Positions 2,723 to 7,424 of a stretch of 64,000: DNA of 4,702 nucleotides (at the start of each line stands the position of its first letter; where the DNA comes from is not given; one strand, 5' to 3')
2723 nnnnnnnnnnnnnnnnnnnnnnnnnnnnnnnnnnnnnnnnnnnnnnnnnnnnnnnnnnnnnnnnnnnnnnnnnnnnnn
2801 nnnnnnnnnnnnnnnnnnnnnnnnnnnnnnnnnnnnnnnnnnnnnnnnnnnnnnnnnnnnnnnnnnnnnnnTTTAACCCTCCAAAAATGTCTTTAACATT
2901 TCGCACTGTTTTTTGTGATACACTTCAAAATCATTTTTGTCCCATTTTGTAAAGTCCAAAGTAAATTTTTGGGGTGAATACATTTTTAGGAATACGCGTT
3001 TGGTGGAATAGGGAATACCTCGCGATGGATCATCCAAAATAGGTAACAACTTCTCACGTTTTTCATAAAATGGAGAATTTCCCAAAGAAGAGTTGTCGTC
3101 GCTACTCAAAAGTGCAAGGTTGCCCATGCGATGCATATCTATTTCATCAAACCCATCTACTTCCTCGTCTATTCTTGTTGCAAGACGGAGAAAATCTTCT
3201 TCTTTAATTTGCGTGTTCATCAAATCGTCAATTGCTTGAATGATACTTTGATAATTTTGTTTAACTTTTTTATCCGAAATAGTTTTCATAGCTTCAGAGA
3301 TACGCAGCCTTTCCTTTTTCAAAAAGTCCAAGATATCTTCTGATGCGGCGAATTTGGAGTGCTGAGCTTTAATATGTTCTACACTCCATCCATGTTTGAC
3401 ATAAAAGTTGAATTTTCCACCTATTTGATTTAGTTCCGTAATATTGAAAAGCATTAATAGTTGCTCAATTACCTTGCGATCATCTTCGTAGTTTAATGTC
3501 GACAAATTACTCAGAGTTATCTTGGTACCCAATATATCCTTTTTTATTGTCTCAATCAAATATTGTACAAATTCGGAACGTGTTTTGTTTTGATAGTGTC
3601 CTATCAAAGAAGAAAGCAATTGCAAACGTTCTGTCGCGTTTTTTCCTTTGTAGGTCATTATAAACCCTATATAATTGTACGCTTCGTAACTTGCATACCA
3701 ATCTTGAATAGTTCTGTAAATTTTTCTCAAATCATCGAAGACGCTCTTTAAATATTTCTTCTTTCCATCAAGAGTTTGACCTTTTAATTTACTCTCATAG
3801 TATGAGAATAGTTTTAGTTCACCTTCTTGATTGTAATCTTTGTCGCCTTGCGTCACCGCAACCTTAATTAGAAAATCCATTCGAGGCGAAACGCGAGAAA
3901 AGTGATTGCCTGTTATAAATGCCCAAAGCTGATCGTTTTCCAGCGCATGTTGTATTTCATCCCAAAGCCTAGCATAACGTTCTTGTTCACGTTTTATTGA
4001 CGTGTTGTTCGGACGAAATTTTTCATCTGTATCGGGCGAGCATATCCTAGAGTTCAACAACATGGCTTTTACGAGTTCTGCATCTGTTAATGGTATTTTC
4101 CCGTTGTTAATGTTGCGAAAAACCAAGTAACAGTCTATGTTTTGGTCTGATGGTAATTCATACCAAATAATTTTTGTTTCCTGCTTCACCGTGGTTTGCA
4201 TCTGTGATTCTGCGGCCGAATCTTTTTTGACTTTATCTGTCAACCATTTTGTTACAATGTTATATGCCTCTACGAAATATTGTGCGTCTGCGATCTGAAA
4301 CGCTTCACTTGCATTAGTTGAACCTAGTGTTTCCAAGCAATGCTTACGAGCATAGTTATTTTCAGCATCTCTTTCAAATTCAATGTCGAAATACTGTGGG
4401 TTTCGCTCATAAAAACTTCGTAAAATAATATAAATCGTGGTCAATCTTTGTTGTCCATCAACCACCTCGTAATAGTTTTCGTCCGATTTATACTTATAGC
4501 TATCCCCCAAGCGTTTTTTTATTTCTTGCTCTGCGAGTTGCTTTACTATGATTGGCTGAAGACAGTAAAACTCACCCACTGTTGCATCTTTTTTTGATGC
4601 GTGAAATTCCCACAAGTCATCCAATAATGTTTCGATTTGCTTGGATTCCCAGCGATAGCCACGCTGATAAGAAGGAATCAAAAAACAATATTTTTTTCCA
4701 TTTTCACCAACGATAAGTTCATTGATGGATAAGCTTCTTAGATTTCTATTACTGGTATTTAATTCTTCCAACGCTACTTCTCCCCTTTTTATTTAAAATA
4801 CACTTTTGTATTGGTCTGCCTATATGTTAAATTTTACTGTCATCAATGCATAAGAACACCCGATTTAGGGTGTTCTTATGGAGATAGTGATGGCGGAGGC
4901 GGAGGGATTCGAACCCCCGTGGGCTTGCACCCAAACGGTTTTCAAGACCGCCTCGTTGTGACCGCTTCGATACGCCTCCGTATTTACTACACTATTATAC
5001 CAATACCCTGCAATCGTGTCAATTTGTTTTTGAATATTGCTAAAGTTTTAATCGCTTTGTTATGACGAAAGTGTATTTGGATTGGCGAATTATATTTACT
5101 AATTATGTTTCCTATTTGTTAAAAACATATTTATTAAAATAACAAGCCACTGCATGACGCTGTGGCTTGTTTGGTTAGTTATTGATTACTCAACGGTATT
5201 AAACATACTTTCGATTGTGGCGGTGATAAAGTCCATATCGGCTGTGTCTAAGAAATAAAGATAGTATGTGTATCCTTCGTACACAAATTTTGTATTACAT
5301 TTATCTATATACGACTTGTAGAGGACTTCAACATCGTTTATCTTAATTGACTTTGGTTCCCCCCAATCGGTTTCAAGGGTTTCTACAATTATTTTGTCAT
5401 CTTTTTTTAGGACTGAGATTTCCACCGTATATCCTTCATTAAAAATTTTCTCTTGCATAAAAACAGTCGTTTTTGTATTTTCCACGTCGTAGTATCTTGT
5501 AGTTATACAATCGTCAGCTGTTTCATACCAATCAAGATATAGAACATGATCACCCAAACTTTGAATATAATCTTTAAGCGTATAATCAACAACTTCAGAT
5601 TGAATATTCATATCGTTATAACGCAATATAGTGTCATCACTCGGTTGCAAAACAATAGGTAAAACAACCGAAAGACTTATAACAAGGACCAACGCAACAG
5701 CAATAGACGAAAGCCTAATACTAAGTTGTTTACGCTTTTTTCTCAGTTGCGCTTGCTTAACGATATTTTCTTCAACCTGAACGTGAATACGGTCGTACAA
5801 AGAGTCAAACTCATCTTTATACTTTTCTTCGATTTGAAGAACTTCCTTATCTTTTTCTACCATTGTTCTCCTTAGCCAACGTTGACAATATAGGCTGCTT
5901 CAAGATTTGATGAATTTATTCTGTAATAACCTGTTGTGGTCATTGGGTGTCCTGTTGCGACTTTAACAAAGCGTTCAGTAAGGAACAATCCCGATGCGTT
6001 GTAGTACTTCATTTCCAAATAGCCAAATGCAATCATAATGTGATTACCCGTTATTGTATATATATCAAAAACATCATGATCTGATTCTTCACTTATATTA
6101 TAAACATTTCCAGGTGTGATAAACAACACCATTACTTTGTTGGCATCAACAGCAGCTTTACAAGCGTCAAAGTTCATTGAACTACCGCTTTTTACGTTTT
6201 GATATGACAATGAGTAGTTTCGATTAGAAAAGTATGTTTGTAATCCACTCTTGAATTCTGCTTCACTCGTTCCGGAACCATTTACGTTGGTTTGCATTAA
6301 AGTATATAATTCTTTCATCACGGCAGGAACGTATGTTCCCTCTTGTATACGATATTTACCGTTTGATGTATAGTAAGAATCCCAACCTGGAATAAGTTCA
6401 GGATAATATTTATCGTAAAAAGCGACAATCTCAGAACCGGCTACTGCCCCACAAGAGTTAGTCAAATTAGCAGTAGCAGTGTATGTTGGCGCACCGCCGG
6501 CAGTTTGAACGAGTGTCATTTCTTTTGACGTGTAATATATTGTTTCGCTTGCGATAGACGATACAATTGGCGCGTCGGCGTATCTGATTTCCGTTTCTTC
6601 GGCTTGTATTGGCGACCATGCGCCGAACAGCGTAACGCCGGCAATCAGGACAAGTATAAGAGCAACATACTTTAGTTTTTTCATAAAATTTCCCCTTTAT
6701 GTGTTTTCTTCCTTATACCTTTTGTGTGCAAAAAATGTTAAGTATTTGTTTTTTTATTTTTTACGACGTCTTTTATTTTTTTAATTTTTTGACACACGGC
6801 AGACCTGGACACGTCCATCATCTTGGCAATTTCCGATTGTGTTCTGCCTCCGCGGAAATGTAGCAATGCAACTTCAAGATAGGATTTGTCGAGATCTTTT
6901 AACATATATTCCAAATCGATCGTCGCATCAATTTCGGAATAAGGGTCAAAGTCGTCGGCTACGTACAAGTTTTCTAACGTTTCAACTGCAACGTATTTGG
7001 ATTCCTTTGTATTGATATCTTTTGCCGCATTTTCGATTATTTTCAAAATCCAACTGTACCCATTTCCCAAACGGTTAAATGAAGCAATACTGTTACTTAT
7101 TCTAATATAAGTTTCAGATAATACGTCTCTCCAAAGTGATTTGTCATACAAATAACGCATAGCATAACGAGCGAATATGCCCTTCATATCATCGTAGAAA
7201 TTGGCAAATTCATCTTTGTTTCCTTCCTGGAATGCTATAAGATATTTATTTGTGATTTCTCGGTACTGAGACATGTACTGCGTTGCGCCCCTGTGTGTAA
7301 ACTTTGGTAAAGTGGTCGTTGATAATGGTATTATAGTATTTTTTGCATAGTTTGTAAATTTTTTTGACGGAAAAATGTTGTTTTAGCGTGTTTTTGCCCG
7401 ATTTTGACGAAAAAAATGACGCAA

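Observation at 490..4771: Two translationally coupled DUF262 proteins (GmrSD-like enzyme plus a DUF262-only partner) in an AT-rich island next to tRNA-Ser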

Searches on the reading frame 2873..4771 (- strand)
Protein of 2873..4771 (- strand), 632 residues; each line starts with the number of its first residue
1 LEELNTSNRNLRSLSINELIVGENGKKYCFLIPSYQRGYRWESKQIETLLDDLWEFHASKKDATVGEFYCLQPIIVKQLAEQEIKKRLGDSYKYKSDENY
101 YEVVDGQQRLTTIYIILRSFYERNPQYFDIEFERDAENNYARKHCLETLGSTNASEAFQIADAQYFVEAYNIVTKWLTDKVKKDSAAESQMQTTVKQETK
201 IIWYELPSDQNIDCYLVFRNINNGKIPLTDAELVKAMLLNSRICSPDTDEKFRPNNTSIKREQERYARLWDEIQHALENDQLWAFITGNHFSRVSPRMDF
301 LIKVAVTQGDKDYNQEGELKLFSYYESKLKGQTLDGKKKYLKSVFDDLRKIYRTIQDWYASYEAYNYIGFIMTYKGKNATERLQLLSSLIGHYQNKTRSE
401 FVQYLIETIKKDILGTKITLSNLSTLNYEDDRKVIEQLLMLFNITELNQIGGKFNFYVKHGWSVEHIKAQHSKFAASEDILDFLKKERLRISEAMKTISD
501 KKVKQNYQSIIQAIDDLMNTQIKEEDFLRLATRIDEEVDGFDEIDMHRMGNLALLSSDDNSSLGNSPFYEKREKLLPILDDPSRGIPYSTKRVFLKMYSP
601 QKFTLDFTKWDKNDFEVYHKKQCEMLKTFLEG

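Call 4: search_protein_families(library=pfam, proteins=[window:2873-4771:-], max_evalue=1)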
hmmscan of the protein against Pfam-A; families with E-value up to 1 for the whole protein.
window:2873-4771:- (632 aa): 3 families
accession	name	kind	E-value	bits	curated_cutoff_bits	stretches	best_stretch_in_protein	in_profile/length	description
PF03235.19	GmrSD_N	-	6e-33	115.1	33.2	1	25-238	10-198/199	GmrSD restriction endonuclease, N-terminal domain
PF07510.16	GmrSD_C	-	3.9e-05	24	23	1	546-625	77-135/138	GmrSD restriction endonucleases, C-terminal domain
PF24557.2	DExH14_plug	-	0.031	15.3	27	1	501-534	16-49/105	DExH14 plug domain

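Call 5: search_protein_families(library=padloc, proteins=[window:2873-4771:-], max_evalue=1)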
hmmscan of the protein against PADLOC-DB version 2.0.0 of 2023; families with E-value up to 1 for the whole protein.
window:2873-4771:- (632 aa): 24 families
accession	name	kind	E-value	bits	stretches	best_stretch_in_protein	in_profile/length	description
PDLC02695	Orf5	-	7.2e-22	75.5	3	26-125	16-103/601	Orf5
PDLC04154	HEC-06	-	3.2e-19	67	3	10-148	8-118/569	-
PDLC04157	HEC-06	-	3.6e-19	66.8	3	14-146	7-118/558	-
PDLC04155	HEC-06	-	4.7e-19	66.3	3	16-117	7-87/562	-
PDLC02792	SspE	-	4.9e-16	56.2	2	14-145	11-134/771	SspE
PDLC02693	Orf5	-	1.2e-15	55.6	2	29-351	8-317/543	Orf5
PDLC02687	Orf5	-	1.7e-15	54.8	3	24-147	14-111/543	Orf5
PDLC02701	Orf5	-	2e-15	54.3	3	29-120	19-99/596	Orf5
PDLC02786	SspE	-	5.7e-13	46.1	2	20-123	17-108/766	SspE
PDLC02700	Orf5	-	5.6e-12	43.2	3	26-120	8-83/555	Orf5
PDLC02686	Orf5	-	6.8e-12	42.7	2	26-221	17-196/566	Orf5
PDLC02789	SspE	-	4.7e-11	39.9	1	29-123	19-110/749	SspE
PDLC02697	Orf5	-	5.6e-11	39.7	2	545-574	518-547/585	Orf5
PDLC02694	Orf5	-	6.4e-11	39.6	1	26-117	14-98/574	Orf5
PDLC04151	HEC-05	-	3.9e-10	37.1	1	14-130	26-143/600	-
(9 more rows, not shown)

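Call 6: search_protein_families(library=ncbifam, proteins=[window:2873-4771:-], max_evalue=1)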
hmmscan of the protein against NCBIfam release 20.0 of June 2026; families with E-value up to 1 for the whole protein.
window:2873-4771:- (632 aa): 0 families

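Call 23: find_homologous_proteins(query=window:2873-4771:-)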
Query window:2873-4771:- (632 aa): 6111 proteins with E <= 0.001 among 8000 candidates; the best 120 are listed.
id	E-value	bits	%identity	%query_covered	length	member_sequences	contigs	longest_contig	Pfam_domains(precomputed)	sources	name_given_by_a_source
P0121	0.0e+0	1429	100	100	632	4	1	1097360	PF03235.20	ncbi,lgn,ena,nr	ncbi:MAG: DUF262 domain-containing protein [Clostridiales bacterium]|nr:DUF262 domain-containing pro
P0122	2.3e-270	916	65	98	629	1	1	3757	PF07510.17,PF03235.20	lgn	-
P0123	2.9e-257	873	61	100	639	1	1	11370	PF07510.17,PF03235.20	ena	-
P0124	8.7e-208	710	55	100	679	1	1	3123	PF03235.20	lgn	-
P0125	7.1e-207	707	53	98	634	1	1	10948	PF03235.20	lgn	-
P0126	4.1e-200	684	51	98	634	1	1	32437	PF03235.20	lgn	-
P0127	9.8e-200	683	51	98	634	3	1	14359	PF03235.20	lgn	-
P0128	1.5e-198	679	50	98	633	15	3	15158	PF07510.17,PF03235.20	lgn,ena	-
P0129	2.7e-198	678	51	98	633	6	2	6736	PF03235.20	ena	-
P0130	4.8e-198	677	51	99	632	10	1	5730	PF03235.20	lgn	-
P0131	3.1e-196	672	51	98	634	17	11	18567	PF03235.20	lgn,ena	-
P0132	2.2e-195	669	50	98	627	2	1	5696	PF07510.17,PF03235.20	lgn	-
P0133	7.8e-179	614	48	100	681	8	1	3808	PF07510.17,PF03235.20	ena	-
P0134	2.0e-178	613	47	100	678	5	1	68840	PF07510.17,PF03235.20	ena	-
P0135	1.3e-177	610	48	98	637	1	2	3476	PF03235.20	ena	-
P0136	2.5e-177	609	48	99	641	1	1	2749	PF03235.20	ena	-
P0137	2.4e-176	606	47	98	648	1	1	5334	PF03235.20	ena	-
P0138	2.7e-176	606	47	98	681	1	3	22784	PF07510.17,PF03235.20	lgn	-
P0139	9.3e-176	604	47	98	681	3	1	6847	PF07510.17,PF03235.20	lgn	-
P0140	1.2e-175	604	48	98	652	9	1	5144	PF03235.20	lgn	-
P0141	1.3e-174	600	46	100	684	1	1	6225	PF07510.17,PF03235.20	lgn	-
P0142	3.4e-174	599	47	100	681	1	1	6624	PF07510.17,PF03235.20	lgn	-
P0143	2.6e-172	593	47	99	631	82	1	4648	PF07510.17,PF03235.20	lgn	-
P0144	7.8e-172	591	46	99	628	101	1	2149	PF07510.17,PF03235.20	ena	-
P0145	1.1e-171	590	47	99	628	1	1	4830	PF07510.17,PF03235.20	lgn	-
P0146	1.2e-171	590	47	99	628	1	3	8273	PF07510.17,PF03235.20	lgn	-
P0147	2.8e-171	589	46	98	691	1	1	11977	PF07510.17,PF03235.20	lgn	-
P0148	4.5e-171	588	46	100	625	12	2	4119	PF07510.17,PF03235.20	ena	-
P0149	5.6e-171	588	47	99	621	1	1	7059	PF03235.20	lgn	-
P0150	1.3e-170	587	47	99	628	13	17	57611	PF07510.17,PF03235.20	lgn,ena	-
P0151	7.1e-170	584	46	99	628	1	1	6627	PF03235.20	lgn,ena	-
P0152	1.3e-169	584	47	98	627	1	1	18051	PF03235.20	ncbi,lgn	-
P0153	1.3e-169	584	47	98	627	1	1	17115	PF03235.20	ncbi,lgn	-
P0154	6.0e-169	581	47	98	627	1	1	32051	PF03235.20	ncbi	-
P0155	1.2e-168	580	46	99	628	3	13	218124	PF07510.17,PF03235.20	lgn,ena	-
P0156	1.6e-168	580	47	99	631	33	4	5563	PF03235.20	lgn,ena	-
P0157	9.9e-168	577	46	99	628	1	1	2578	PF03235.20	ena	-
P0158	1.6e-167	577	46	99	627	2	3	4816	PF03235.20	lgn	-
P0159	6.9e-167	575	45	100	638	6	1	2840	PF07510.17,PF03235.20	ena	-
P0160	1.1e-166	574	46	98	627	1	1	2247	PF03235.20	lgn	-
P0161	1.5e-166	573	46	99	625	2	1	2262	PF07510.17,PF03235.20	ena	-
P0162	8.2e-166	571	45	99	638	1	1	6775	PF07510.17,PF03235.20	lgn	-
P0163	2.6e-165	569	46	98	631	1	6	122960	PF07510.17,PF03235.20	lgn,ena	-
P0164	7.3e-165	568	45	99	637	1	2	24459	PF07510.17,PF03235.20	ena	-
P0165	1.5e-164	567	45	98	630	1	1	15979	PF07510.17,PF03235.20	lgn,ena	-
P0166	1.8e-164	567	47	96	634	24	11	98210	PF03235.20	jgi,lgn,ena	jgi:uncharacterized protein with ParB-like and HNH nuclease domain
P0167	5.9e-164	565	43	100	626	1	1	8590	PF07510.17,PF03235.20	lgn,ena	-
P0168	3.1e-163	563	46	99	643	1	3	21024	PF07510.17,PF03235.20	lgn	-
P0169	1.1e-159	551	45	100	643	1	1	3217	PF03235.20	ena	-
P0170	1.7e-159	550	47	98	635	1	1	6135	PF07510.17,PF03235.20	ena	-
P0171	2.5e-159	550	45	99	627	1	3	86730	PF07510.17,PF03235.20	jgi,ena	-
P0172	1.7e-158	547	44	98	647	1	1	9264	PF03235.20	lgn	-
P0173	2.1e-158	547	44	99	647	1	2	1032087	PF07510.17,PF03235.20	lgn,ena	-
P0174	3.2e-158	546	45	98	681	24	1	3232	PF07510.17,PF03235.20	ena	-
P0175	5.7e-156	539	45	100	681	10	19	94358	PF07510.17,PF03235.20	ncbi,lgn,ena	-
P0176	1.3e-155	537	45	100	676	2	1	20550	PF07510.17,PF03235.20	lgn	-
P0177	1.6e-151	524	43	98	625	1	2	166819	PF07510.17,PF03235.20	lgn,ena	-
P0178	3.5e-151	523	62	62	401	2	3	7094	PF03235.20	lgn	-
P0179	4.8e-150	519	43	100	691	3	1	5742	PF07510.17,PF03235.20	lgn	-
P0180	2.4e-148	513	43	98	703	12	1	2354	PF07510.17,PF03235.20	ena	-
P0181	7.3e-148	512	43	99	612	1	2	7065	PF03235.20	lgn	-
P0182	3.4e-143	496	42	98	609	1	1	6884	PF03235.20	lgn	-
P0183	2.7e-125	437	53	60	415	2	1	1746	PF03235.20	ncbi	-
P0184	4.0e-119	417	39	98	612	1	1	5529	PF03235.20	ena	-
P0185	1.8e-118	415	45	70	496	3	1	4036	PF03235.20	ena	-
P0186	7.4e-111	390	43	75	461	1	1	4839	PF03235.20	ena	-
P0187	2.8e-105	371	46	64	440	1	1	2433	PF03235.20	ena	-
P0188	9.7e-104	366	37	99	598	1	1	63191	PF03235.20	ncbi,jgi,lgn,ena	ncbi:MAG: DUF262 domain-containing protein [Bacillota bacterium]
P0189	4.5e-102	361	36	96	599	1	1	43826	PF03235.20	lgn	-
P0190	5.9e-101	357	48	58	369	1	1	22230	PF03235.20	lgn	-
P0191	3.8e-98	348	36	96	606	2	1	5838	PF03235.20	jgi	-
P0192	3.7e-97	344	37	99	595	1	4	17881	PF03235.20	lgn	-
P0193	1.2e-95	339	36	99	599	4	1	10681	PF03235.20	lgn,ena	-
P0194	1.8e-94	335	35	99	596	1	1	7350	PF03235.20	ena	-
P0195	4.7e-94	334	37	96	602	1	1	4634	PF03235.20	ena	-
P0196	5.1e-93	331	36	98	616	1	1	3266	PF03235.20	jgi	-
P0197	4.7e-90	321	36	96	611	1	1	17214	PF03235.20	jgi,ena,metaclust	metaclust:\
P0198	5.3e-90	321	35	97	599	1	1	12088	PF07510.17,PF03235.20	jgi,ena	-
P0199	4.1e-89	318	35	96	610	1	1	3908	PF03235.20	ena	-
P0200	5.3e-88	314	39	73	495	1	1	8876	PF03235.20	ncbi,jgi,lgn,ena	-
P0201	8.8e-88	313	34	99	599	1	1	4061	PF03235.20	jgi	jgi:uncharacterized protein with ParB-like and HNH nuclease domain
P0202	1.8e-87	312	35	96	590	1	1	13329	PF07510.17,PF03235.20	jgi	jgi:uncharacterized protein with ParB-like and HNH nuclease domain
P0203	2.7e-87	312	34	97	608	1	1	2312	PF07510.17,PF03235.20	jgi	-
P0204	2.8e-87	312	36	96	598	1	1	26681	PF03235.20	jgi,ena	-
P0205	6.1e-87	311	36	99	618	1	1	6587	PF03235.20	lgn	-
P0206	7.0e-84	300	32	99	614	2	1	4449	PF03235.20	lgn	-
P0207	9.9e-84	300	33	98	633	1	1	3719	PF03235.20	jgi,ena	-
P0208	2.0e-83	299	35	98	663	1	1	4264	PF03235.20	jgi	-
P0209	2.3e-83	299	34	99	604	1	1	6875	PF03235.20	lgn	-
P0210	4.0e-83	298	34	100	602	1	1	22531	PF03235.20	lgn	-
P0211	2.7e-82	295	33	98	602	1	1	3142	PF07510.17,PF03235.20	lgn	-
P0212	7.9e-82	294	34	96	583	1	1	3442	PF03235.20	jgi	-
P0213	1.5e-80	289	34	97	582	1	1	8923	PF03235.20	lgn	-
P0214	6.6e-79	284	35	97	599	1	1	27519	PF03235.20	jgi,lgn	-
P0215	1.9e-78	282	33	90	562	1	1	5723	PF03235.20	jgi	jgi:hypothetical protein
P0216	1.1e-77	280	34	98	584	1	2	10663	PF03235.20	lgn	-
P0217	1.5e-77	280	34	96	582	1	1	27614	PF07510.17,PF03235.20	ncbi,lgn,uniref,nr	ncbi:DUF262 domain-containing protein [Acetobacterium fimetarium]|uniref:DUF262 domain-containing pr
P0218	6.8e-77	277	33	97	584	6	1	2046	PF07510.17,PF03235.20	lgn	-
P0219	7.6e-77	277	33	96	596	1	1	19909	PF07510.17,PF03235.20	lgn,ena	-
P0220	1.5e-76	276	39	68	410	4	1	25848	PF03235.20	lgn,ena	-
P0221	1.3e-69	253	32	95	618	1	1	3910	PF03235.20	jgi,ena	-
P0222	8.1e-67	244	33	94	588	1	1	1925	PF07510.17,PF03235.20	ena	-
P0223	1.5e-65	240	33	99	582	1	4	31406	PF03235.20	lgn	-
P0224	2.0e-65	239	31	95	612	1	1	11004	PF03235.20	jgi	jgi:hypothetical protein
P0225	3.1e-64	236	31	95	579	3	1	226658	PF07510.17,PF03235.20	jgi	jgi:hypothetical protein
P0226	3.1e-64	236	32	95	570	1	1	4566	PF03235.20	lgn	-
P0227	3.2e-64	236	32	96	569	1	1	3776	PF03235.20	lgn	-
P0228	4.2e-64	235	32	95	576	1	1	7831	PF03235.20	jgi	-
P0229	4.4e-64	235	34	97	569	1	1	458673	PF03235.20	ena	-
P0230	6.6e-64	234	31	97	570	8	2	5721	PF07510.17,PF03235.20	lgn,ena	-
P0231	1.0e-63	234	33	94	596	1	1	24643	PF03235.20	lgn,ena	-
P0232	1.1e-63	234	32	96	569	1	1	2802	PF03235.20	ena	-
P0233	1.6e-63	233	33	98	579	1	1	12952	PF03235.20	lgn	-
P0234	1.8e-63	233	33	94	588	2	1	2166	PF07510.17,PF03235.20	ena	-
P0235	4.9e-63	232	30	98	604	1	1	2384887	PF07510.17,PF03235.20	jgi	jgi:hypothetical protein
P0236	1.3e-62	230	32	96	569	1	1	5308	PF03235.20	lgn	-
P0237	1.7e-62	230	31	98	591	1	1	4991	PF07510.17,PF03235.20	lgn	-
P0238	1.9e-62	230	33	96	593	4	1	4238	PF07510.17,PF03235.20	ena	-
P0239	2.1e-62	230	32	94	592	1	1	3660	PF07510.17,PF03235.20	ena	-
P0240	2.3e-62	229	31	98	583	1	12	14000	PF03235.20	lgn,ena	-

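Call 25: search_solved_structures(query=window:2873-4771:-, max_evalue=1)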
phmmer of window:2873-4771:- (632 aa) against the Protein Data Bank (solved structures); distinct sequences matched with E-value up to 1: 3.
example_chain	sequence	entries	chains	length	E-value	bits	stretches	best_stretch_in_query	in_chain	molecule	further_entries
6jiv_D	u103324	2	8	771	0.00018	23.2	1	22-123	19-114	SspE protein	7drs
9jfl_B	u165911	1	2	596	0.00034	22.3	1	28-119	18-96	DUF262 domain-containing protein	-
7drr_D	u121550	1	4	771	0.0012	20.5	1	22-123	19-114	SspE protein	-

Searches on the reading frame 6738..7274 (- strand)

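Call 46: search_protein_families(library=pfam, proteins=[window:6738-7274:-], max_evalue=0.01)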
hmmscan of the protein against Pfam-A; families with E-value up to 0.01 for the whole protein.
window:6738-7274:- (178 aa): 8 families
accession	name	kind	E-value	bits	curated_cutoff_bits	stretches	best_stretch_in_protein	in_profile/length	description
PF04545.22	Sigma70_r4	-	2e-06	27.6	24.1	1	137-167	14-44/50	Sigma-70, region 4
PF04542.20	Sigma70_r2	-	8.1e-06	26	24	1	34-87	9-64/71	Sigma-70 region 2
PF08281.18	Sigma70_r4_2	-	0.00038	20.5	25.7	1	122-166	5-49/54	Sigma-70, region 4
PF08279.18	HTH_11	-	0.00075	19.8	25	1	141-169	13-41/55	HTH domain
PF04297.20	UPF0122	-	0.0011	19.7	22.7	1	139-173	29-63/101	Putative helix-turn-helix protein, YlxM / p13 like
PF12802.13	MarR_2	-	0.0013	19.3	27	1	138-168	15-45/61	MarR family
PF13384.12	HTH_23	-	0.0016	18.6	24.6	1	136-162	10-36/50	Homeodomain-like domain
PF02954.25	HTH_8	-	0.0077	16.4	22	0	125-166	2-41/42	Bacterial regulatory protein, Fis family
